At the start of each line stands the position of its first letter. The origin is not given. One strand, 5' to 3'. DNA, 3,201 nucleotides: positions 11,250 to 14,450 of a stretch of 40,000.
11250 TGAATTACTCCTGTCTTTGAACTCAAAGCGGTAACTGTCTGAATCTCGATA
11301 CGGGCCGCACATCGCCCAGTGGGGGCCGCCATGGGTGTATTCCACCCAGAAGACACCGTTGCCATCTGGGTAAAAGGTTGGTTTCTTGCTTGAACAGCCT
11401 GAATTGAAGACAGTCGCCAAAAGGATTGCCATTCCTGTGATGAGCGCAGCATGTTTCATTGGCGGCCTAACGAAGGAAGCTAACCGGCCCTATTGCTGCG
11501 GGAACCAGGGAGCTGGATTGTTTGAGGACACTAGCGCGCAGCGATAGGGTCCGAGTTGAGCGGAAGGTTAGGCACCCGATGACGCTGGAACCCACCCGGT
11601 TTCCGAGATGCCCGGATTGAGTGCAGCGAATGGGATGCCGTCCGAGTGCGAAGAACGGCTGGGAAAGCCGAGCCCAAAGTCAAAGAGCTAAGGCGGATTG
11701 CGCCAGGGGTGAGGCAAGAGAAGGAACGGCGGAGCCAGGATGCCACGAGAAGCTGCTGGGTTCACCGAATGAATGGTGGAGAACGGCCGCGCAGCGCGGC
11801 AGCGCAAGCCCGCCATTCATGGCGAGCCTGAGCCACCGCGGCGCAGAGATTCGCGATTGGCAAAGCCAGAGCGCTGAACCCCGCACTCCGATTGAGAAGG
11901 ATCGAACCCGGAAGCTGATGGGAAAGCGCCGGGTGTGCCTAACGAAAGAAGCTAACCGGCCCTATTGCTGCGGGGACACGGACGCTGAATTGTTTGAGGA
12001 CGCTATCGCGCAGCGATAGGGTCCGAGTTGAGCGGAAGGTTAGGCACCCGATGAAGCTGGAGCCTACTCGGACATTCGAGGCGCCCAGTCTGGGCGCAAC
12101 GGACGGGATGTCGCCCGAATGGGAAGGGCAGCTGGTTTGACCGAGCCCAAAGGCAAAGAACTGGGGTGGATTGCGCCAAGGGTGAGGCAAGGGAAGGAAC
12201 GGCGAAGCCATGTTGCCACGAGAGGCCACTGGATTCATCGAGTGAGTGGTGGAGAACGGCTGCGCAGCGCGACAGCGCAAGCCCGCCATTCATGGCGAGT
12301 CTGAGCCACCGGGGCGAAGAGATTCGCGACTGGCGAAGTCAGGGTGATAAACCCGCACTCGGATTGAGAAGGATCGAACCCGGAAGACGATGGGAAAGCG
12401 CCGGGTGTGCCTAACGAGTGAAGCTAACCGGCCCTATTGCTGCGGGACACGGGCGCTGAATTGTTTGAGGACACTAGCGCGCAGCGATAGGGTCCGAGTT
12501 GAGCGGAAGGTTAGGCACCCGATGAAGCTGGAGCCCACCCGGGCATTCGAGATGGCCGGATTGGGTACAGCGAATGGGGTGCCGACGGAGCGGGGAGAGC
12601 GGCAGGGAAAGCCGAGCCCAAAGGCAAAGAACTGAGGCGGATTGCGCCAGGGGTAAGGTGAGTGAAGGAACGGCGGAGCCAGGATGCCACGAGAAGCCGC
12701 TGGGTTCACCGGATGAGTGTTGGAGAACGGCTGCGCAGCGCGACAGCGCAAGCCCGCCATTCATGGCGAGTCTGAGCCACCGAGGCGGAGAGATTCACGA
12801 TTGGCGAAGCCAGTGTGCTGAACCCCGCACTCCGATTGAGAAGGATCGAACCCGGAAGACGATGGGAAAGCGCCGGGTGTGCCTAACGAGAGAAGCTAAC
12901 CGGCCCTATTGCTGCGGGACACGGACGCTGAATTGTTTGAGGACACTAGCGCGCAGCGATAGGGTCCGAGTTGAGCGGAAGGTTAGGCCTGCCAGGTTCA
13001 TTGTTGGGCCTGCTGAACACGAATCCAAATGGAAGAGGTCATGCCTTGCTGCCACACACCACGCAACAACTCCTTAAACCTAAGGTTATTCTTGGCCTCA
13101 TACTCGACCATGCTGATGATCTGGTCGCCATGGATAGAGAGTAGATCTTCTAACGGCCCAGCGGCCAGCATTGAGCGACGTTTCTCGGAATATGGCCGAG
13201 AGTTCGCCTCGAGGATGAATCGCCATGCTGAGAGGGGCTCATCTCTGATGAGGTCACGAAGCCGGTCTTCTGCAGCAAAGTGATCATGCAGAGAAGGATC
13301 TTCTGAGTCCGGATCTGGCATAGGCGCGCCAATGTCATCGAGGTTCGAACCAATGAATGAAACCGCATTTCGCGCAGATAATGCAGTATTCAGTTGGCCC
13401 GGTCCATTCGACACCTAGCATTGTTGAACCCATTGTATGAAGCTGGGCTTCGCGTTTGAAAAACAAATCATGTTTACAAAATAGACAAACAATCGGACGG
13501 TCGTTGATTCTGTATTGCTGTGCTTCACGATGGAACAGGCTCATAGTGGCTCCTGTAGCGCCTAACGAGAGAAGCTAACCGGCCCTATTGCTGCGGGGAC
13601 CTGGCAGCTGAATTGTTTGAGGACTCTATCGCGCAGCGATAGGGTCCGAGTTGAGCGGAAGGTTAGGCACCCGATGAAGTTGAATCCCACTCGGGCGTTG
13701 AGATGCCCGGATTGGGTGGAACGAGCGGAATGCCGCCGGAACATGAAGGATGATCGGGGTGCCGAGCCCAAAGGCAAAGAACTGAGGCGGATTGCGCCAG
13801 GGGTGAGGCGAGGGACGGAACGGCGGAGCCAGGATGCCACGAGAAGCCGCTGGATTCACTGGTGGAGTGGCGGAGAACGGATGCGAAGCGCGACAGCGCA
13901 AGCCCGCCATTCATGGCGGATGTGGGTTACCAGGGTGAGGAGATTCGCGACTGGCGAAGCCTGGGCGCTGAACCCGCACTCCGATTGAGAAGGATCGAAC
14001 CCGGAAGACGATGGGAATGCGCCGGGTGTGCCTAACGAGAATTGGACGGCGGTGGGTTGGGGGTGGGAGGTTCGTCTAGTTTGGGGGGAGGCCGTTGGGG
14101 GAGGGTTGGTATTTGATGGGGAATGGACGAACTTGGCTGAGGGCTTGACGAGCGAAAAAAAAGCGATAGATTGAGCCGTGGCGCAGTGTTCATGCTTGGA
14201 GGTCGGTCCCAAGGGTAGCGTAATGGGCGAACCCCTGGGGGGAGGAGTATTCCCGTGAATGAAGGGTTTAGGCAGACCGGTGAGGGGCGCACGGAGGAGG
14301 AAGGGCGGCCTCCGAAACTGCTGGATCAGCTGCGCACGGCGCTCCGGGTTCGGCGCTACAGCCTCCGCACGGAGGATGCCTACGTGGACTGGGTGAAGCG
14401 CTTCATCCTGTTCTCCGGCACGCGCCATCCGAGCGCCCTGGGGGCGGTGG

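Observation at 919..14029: Six paralogous ~362-bp ORF-less cassettes: candidate integron-borne structured RNA or regulatory element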

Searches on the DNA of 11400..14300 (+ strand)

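Call 32: search_rna_families(source=window, start=11400, end=14300, threshold=evalue, max_evalue=10)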
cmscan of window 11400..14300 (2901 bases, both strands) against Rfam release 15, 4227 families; matches with E-value up to 10: 2.
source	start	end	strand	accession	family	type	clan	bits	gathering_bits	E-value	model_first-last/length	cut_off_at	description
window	13207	13238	+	RF00377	snoU6-53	Gene; snRNA; snoRNA; CD-box;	-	18.9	36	0.84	1-110/110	no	Small nucleolar RNA U6-53/MBII-28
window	11868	11920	+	RF01119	sR32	Gene; snRNA; snoRNA; CD-box;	-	11.9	40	6.6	1-57/57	no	Small nucleolar RNA sR32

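Call 95: search_dna_similar(query=window:12517-12880:+, collection=plasmids, mode=distant, max_evalue=0.001, max_rows=10)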
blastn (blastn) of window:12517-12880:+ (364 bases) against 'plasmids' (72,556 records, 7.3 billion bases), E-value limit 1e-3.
No match.

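Call 96: search_dna_similar(query=window:12517-12880:+, collection=phages, mode=distant, max_evalue=0.001, max_rows=10)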
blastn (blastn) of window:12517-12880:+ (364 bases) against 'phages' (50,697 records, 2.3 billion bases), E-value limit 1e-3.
No match.

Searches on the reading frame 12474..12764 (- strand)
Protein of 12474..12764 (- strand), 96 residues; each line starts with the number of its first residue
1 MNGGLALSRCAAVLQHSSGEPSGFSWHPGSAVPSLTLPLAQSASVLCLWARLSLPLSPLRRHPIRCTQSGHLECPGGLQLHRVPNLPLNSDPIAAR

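Call 21: find_homologous_proteins(query=window:12474-12764:-, max_evalue=0.001)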
Query window:12474-12764:-: 3 candidates shared short words with the query, none scored E <= 0.001.

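Call 94: search_protein_families(library=pfam, proteins=[window:12474-12764:-], max_evalue=1)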
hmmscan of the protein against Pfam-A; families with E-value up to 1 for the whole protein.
window:12474-12764:- (96 aa): 0 families
